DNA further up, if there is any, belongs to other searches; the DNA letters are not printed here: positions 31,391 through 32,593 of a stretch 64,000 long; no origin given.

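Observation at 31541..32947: Phage-encoded SPFH (band-7) lipoprotein operon with two small double-TM proteins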

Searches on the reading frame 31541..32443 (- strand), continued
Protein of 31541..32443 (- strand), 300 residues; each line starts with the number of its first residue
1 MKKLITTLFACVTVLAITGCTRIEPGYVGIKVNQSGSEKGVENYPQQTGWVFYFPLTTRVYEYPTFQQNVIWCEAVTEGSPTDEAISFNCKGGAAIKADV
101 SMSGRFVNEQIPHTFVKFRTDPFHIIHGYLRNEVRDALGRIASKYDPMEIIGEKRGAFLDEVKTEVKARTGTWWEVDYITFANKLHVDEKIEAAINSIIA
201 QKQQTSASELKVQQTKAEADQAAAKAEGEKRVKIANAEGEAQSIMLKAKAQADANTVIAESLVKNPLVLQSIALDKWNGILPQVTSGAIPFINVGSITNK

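Call 45: find_related_loci(query=A1, collection=viral_contigs, flank=2500)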
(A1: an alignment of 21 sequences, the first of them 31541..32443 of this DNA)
Query A1 (300 aa) in viral_contigs; peptide patterns used: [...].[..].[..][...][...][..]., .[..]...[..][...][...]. (x = any residue, [..] = any of these).
215 stretches matched a pattern; 157 encode a relative of the query (tblastn E <= 1e-3); the best 80 are kept; 80 distinct loci.
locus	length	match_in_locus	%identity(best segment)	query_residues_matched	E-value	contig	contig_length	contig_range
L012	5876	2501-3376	67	8-299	1e-133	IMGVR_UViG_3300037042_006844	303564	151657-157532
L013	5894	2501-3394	45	2-300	1e-86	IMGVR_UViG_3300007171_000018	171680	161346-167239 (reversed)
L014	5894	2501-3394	45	2-300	1e-86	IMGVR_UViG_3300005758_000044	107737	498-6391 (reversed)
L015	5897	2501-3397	46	2-300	1e-85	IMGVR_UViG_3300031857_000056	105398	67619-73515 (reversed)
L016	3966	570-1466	46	2-300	1e-85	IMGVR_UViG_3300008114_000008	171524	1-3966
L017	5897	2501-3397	46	2-300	1e-85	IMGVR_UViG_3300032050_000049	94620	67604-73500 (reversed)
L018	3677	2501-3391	44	4-300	1e-82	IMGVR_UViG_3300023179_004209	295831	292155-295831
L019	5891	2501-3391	45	4-300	1e-82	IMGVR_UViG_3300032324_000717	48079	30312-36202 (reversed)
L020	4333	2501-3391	45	4-300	1e-82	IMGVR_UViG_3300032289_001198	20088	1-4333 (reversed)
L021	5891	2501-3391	45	4-300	2e-82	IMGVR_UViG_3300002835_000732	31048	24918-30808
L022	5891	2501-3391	44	4-300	3e-82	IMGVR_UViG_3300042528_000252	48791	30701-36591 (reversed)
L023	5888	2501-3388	45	5-300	3e-82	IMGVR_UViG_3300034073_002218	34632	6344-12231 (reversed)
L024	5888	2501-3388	45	5-300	3e-82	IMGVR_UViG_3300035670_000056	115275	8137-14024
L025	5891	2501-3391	44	4-300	1e-81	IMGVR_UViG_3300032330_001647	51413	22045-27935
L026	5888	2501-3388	44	5-300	2e-81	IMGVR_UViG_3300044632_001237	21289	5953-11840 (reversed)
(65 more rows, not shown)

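Call 53: predict_structure(alignment_id=A2)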
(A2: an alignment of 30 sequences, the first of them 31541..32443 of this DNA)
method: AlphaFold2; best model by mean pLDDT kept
length: 300 residues; sequences in the alignment: 30
mean_pLDDT: 80.1   pTM: 0.56
mean pLDDT of the five models: 80.1, 77.1, 77.1, 76.3, 72.6
residues with pLDDT >= 90: 59; 70-90: 187; 50-70: 36; < 50: 18
segments of 3 or more residues with pLDDT < 50: 283-287, 289-300
pLDDT, mean of each block of 10 residues (from residue 1): 79 70 84 82 80 82 88 69 83 87 91 87 90 93 89 90 93 91 81 76 84 90 88 84 83 80 61 59 48 43
secondary structure, 60 per line:
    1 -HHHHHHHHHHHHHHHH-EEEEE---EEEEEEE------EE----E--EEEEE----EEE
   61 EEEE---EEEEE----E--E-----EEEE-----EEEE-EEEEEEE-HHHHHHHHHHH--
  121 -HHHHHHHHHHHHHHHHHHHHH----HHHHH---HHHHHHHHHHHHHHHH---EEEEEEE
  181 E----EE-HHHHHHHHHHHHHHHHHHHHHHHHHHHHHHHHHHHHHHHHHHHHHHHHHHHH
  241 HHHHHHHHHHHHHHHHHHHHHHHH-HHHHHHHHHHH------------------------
elements in order: H2-17 E19-23 E27-33 E49-53 E58-64 E68-72 E86-89 E95-98 E100-106 H108-118 H122-142 H147-151 H155-170 E174-181 H189-264 H266-276
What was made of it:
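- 31541..32443 (-): 300-aa SPFH/Band-7 lipoprotein: signal peptide and lipobox (aa 1-20), SPFH alpha/beta domain (about aa 21-185), a roughly 75-residue coiled-coil helix (aa 189-264), and a conserved C-terminal motif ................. AF2 model with mean pLDDT 80 (call 53).
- On SPFH / Band 7 superfamily: AF2 model with pLDDT 80 (call 53).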

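Call 59: fold_search(model_id=the predicted structure, library=pdb)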
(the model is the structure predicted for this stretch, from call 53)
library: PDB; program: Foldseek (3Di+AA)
matches with E <= 10: 314; with E <= 0.001: 61
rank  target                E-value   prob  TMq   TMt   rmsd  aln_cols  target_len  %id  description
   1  8rrh_A                1.0e-12  1.00  0.54  0.59  18.6       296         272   15  The human prohibitin complex (released 2024-12-18)
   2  9vvg_A                1.4e-12  1.00  0.49  0.49  18.7       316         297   14  Cryo-EM structure of the erlin1/2 complex purified using GDN and CHS (released 2026-03-25)
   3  8rrh_B                2.2e-12  1.00  0.52  0.52  21.7       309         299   16  The human prohibitin complex (released 2024-12-18)
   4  9vvg_a                5.2e-12  1.00  0.50  0.50  20.2       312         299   16  Cryo-EM structure of the erlin1/2 complex purified using GDN and CHS (released 2026-03-25)
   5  7vhq_G                7.0e-12  1.00  0.49  0.49  12.0       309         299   17  Structural insights into the membrane microdomain organization by SPFH family proteins (released 2022-01-19)
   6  9o9z_a                8.3e-12  1.00  0.49  0.55  17.4       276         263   16  The human PHB1/2 complex (closed) (released 2025-10-22)
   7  9vvj_a                1.2e-11  1.00  0.51  0.50  19.1       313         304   16  Cryo-EM structure of the erlin1/2 complex purified using DDM and GDN (released 2026-03-25)
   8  9vvj_A                1.7e-11  1.00  0.52  0.51  19.6       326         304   16  Cryo-EM structure of the erlin1/2 complex purified using DDM and GDN (released 2026-03-25)
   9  7vhq_E                1.8e-11  1.00  0.48  0.53  11.0       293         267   14  Structural insights into the membrane microdomain organization by SPFH family proteins (released 2022-01-19)
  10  9o9u_A                2.0e-11  1.00  0.50  0.51  19.7       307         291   16  The Erlin1/2 complex (released 2025-10-22)
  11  9wff_A                2.0e-11  1.00  0.48  0.52  18.8       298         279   17  Cryo-EM structure of the human Erlin2 oligomer (released 2026-01-21)
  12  9o9z_A                3.5e-11  1.00  0.47  0.58  17.5       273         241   17  The human PHB1/2 complex (closed) (released 2025-10-22)
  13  9o9u_a                3.8e-11  1.00  0.49  0.51  19.4       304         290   16  The Erlin1/2 complex (released 2025-10-22)
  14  9cz2_XA               7.5e-11  1.00  0.47  0.51  11.3       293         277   13  Cryo-EM structure of a nautilus-like HflK/C assembly in complex with FtsH AAA protease (released 2024-11-13)
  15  7wi3_C                1.7e-10  1.00  0.46  0.47  13.2       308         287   17  Cryo-EM structure of E.Coli FtsH-HflkC AAA protease complex (released 2022-06-01)
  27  8z5g_A                3.9e-09  1.00  0.47  0.51  12.9       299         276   15  Cryo-EM structure of E.coli SPFH-NfeD family protein complex QmcA-YbbJ (released 2024-08-21)
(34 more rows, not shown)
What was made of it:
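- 31541..32443 (-): Foldseek full-length matches to prohibitin, erlin, HflK/C, stomatin and QmcA at E 1e-12 to 4e-9 (call 59).
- On SPFH / Band 7 superfamily: Foldseek probability 1.00 and E 1e-12 to 4e-9 to prohibitin, erlin, HflK/C, stomatin and QmcA over 270-326 aligned columns (call 59).
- The AF2 model (pLDDT 80) has an SPFH domain plus a 75-residue helix (call 53) and matches cage-forming prohibitin, erlin, HflK/C, stomatin and QmcA over their full length (call 59). It has the same side of the membrane and the same overall architecture as HflK/C (call 59). A small membrane protein gene is coupled to an SPFH gene, as in qmcA-ybbJ and yqiK-yqiJ (established knowledge; the QmcA-YbbJ structure 8z5g appears among the fold matches, call 59).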

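Call 60: find_related_loci(query=A2, collection=genome_contigs, flank=3000)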
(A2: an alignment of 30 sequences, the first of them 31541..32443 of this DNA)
Query A2 (300 aa) in genome_contigs; peptide patterns used: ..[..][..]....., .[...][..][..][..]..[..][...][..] (x = any residue, [..] = any of these).
39 stretches matched a pattern; 27 encode a relative of the query (tblastn E <= 1e-3); 27 distinct loci.
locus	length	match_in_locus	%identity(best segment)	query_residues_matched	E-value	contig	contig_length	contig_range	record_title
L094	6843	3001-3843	44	3-295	1e-80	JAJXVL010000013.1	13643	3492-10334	MAG: bacterium isolate BP5.bin30 NODE_7763_length_13643_cov_1.714708, whole genome shotgun sequence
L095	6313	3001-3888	43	1-300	2e-78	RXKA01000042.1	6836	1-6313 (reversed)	MAG: Proteobacteria bacterium isolate AWTP1-29 sample_9_scaffold_887, whole genome shotgun sequence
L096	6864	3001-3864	43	1-300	3e-76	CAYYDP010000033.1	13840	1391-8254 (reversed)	MAG TPA_asm: uncultured Gammaproteobacteria bacterium isolate SRP239054_co1_193 genome assembly, contig: NODE_3223_lengt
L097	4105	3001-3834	44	11-300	2e-74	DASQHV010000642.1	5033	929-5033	MAG TPA_asm: Candidatus Acidiferrales bacterium isolate SMAG_U11842 k141_594611, whole genome shotgun sequence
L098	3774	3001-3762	43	4-262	2e-66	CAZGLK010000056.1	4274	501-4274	MAG TPA_asm: uncultured Candidatus Saccharibacteria bacterium isolate binchicken_co38_1088 genome assembly, contig: NODE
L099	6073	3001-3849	43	5-294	7e-66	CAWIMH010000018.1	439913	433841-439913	MAG: uncultured proteobacterium isolate MFD05377.bin.1.214 genome assembly, contig: contig_43069, whole genome shotgun s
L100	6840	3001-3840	43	4-294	5e-66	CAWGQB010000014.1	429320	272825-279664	MAG: uncultured proteobacterium isolate MFD04463.bin.2.159 genome assembly, contig: contig_50984, whole genome shotgun s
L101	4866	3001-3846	42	1-294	8e-65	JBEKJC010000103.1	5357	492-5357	MAG: Candidatus Binataceae bacterium isolate SPRUCE 314 SPRUCE_314_103, whole genome shotgun sequence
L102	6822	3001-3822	43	4-294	2e-64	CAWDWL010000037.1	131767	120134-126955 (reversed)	MAG: uncultured proteobacterium isolate MFD05705.bin.1.215 genome assembly, contig: contig_66333, whole genome shotgun s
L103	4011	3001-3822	42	4-294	4e-64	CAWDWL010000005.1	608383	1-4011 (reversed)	MAG: uncultured proteobacterium isolate MFD05705.bin.1.215 genome assembly, contig: contig_18540, whole genome shotgun s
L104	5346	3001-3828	41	8-294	5e-63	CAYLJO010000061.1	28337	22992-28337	MAG TPA_asm: uncultured Blastocatellaceae bacterium isolate SRP272529_co1_149 genome assembly, contig: NODE_2545_length_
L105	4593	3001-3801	41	15-292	1e-61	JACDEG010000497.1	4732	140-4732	MAG: Pyrinomonadaceae bacterium isolate MGR_bin354 SD2902_NODE_5054_length_4732_cov_1.372421, whole genome shotgun seque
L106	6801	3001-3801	41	17-294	4e-61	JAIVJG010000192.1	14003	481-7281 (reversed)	MAG: Acidobacteria bacterium isolate MAG42 MTG42_1724, whole genome shotgun sequence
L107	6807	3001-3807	41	15-294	1e-60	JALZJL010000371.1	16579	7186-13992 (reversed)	MAG: Acidobacteriota bacterium isolate MOJ bin39 SC8837-39_k127_1085423, whole genome shotgun sequence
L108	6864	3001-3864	37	7-290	1e-56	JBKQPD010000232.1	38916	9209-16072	MAG: Candidatus Binataceae bacterium isolate LAWAr2D2E2F__bin_98 LAWAr2D2E2F_000000256185, whole genome shotgun sequence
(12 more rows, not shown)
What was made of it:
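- The family is its own clade, with at most 44% identity to any bacterial genome sequence found, mostly in MAGs (call 60).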

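Call 76: get_annotated_region(hit=H7, flank=2500)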
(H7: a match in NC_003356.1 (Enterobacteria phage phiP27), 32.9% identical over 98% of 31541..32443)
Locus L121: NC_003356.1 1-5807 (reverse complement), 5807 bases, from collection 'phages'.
description: Enterobacteria phage phiP27, complete genome.
organism: Enterobacteria phage phiP27 (NCBI taxid 103807)
taxonomy: Viruses; Duplodnaviria; Heunggongvirae; Uroviricota; Caudoviricetes
host: Escherichia coli; source: -; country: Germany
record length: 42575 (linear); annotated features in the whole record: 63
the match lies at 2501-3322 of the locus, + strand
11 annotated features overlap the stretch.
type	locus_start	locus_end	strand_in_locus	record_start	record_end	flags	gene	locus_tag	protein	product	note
CDS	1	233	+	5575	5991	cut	-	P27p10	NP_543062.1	helix-turn-helix domain-containing protein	L10; unknown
CDS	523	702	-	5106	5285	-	-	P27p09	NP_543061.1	hypothetical protein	L09; unknown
CDS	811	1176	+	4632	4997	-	-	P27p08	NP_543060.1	hypothetical protein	L08; unknown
CDS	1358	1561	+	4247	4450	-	-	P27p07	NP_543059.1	hypothetical protein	L07; unknown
CDS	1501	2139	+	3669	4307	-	-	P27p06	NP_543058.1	hypothetical protein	L06; unknown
CDS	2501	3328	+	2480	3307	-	-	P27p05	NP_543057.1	lipoprotein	L05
CDS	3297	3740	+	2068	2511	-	-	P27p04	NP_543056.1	hypothetical protein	L04; unknown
CDS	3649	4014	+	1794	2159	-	-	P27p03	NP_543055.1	hypothetical protein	L03; unknown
CDS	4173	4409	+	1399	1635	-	-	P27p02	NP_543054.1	excisionase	L02; site-specific recombination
CDS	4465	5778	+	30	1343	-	-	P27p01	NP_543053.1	site-specific integrase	L01; site-specific recombination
misc_feature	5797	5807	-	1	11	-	-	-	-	-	attL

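Call 77: get_annotated_region(hit=H25, flank=2500)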
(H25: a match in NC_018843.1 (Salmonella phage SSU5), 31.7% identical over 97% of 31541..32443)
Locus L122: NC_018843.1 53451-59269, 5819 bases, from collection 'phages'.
description: Salmonella phage SSU5, complete genome.
organism: Salmonella phage SSU5 (NCBI taxid 1177632)
taxonomy: Viruses; Duplodnaviria; Heunggongvirae; Uroviricota; Caudoviricetes
host: Salmonella enterica subsp. enterica serovar Typhimurium strain LT2; source: -; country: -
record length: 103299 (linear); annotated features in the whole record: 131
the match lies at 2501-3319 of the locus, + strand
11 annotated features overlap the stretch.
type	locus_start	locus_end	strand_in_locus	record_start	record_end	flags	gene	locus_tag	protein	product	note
CDS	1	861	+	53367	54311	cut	-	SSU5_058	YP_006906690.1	exonuclease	-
CDS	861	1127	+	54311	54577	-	-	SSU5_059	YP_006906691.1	hypothetical protein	-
CDS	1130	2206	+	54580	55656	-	-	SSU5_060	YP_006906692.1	recombinase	-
CDS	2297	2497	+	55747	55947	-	-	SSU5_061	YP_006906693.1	membrane protein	-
CDS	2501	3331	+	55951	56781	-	-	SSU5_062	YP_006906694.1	lipoprotein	-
CDS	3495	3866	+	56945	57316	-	-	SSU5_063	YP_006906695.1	DUF2591 domain-containing protein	-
CDS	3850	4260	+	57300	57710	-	-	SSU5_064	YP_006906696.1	hypothetical protein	-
CDS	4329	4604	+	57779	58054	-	-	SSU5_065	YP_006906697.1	hypothetical protein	-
CDS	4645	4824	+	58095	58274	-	-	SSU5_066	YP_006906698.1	hypothetical protein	-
CDS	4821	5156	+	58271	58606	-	-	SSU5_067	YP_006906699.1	hypothetical protein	-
CDS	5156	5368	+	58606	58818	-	-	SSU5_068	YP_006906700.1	putative Cre-associated protein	-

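Call 78: get_annotated_region(hit=H31, flank=2500)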
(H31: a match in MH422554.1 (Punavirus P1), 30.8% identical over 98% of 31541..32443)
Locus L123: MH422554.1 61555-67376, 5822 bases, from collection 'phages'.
description: Punavirus P1, complete genome.
organism: Punavirus P1 (NCBI taxid 10678)
taxonomy: Viruses; Duplodnaviria; Heunggongvirae; Uroviricota; Caudoviricetes; Punavirus
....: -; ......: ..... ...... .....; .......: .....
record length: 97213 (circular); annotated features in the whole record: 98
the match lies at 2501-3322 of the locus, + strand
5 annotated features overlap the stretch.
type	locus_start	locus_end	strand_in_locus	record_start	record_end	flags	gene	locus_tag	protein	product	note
CDS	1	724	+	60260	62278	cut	-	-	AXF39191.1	menthyl-directed repair DNA adenine methylase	-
CDS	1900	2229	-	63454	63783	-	-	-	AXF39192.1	hypothetical protein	-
CDS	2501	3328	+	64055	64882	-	-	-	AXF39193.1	putative SPFH domain protein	-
CDS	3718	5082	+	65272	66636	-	-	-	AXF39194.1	replicative DNA helicase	DnaB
CDS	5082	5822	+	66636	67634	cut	-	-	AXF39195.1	hypothetical protein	-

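Call 81: find_encoding_contigs(protein=P0078, flank=2500, max_places=2)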
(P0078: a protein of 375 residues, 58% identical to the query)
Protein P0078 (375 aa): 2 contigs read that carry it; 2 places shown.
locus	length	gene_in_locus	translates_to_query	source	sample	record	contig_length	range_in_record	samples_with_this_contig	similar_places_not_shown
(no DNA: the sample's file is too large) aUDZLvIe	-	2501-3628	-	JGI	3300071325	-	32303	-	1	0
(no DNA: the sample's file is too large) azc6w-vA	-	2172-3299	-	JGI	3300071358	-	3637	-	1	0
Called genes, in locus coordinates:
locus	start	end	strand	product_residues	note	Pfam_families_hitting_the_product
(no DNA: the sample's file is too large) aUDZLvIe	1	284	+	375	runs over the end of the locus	PF10127:RlaP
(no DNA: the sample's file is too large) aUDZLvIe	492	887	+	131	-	PF05014:Nuc_deoxyrib_tr, PF15891:Nuc_deoxyri_tr2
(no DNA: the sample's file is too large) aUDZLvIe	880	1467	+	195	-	PF08719:NADAR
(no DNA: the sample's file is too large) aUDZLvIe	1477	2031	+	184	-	-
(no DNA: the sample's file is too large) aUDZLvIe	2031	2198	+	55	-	-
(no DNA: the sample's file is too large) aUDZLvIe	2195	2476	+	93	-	-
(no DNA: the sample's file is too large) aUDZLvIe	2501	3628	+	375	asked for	PF01145:Band_7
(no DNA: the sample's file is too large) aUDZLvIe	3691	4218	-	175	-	-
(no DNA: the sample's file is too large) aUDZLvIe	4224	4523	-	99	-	-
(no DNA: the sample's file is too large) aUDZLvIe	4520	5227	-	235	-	-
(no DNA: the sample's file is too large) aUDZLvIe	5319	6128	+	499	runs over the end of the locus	-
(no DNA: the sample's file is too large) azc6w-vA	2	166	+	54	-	?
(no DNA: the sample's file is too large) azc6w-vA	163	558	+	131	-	PF05014:Nuc_deoxyrib_tr, PF15891:Nuc_deoxyri_tr2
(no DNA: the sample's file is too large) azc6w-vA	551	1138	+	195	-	PF08719:NADAR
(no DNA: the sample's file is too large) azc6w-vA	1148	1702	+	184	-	-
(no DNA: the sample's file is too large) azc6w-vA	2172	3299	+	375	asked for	PF01145:Band_7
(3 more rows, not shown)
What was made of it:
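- The P0078 fusion was seen on two contigs that are syntenic with the window (call 81).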

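Call 82: find_encoding_contigs(protein=P0024, flank=2500, max_places=1)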
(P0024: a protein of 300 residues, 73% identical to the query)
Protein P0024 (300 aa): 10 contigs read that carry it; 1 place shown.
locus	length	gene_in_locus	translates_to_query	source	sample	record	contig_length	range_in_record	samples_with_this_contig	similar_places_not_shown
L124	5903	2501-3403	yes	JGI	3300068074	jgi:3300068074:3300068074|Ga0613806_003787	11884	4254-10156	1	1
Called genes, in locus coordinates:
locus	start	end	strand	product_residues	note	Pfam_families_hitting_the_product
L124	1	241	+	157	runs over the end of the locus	PF01981:PTH2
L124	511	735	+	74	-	-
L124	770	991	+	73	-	-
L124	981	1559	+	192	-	-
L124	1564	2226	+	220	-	-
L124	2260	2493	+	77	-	-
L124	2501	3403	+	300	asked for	PF01145:Band_7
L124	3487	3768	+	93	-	-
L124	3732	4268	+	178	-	-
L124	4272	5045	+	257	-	PF13521:AAA_28 (faint)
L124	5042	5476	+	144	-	-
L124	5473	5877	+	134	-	-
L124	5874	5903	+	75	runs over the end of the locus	-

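Call 83: find_encoding_contigs(protein=P0047, flank=2500, max_places=1)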
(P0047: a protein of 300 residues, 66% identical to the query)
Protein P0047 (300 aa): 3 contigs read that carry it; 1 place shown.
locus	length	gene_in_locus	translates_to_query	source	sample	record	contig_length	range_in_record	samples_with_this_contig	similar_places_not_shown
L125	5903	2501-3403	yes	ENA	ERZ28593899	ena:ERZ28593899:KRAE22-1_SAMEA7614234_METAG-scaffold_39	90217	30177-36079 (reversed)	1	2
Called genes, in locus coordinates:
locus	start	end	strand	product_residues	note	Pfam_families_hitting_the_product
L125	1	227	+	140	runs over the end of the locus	-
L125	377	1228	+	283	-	PF00004:AAA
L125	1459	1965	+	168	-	PF12850:Metallophos_2 (weak)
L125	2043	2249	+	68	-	-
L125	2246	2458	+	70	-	-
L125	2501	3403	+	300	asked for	PF01145:Band_7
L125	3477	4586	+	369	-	PF01068:DNA_ligase_A_M, PF14743:DNA_ligase_OB_2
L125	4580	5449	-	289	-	PF01541:GIY-YIG, PF07460:NUMOD3 (faint)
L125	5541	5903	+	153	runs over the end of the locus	-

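Call 85: predict_structure(alignment_id=A3)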
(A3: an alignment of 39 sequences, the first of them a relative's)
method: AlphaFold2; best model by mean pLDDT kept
length: 375 residues; sequences in the alignment: 39
mean_pLDDT: 81.7   pTM: 0.59
mean pLDDT of the five models: 81.7, 81.3, 78.5, 77.9, 76.0
residues with pLDDT >= 90: 116; 70-90: 199; 50-70: 41; < 50: 19
segments of 3 or more residues with pLDDT < 50: 359-375
pLDDT, mean of each block of 10 residues (from residue 1): 71 85 85 81 83 86 80 64 78 80 88 76 85 87 91 69 90 90 93 91 94 96 91 95 96 94 72 80 90 93 91 88 86 73 58 54 44 42
secondary structure, 60 per line:
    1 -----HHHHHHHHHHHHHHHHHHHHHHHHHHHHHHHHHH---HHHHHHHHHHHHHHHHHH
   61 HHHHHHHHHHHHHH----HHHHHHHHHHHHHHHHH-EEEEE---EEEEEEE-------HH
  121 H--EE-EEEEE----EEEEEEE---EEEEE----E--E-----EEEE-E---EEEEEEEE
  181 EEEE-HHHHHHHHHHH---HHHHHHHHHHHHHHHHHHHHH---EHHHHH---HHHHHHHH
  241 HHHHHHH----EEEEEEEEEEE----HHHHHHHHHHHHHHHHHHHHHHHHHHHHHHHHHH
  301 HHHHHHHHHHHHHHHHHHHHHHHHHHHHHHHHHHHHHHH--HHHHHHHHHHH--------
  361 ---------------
elements in order: H6-39 H43-74 H79-95 E97-101 E105-111 E127-131 E136-142 E146-150 E164-167 E173-184 H186-196 H200-220 H225-229 H233-247 E252-262 H267-339 H342-352
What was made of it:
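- The fusion model gives three helices and then the SPFH domain (call 85).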
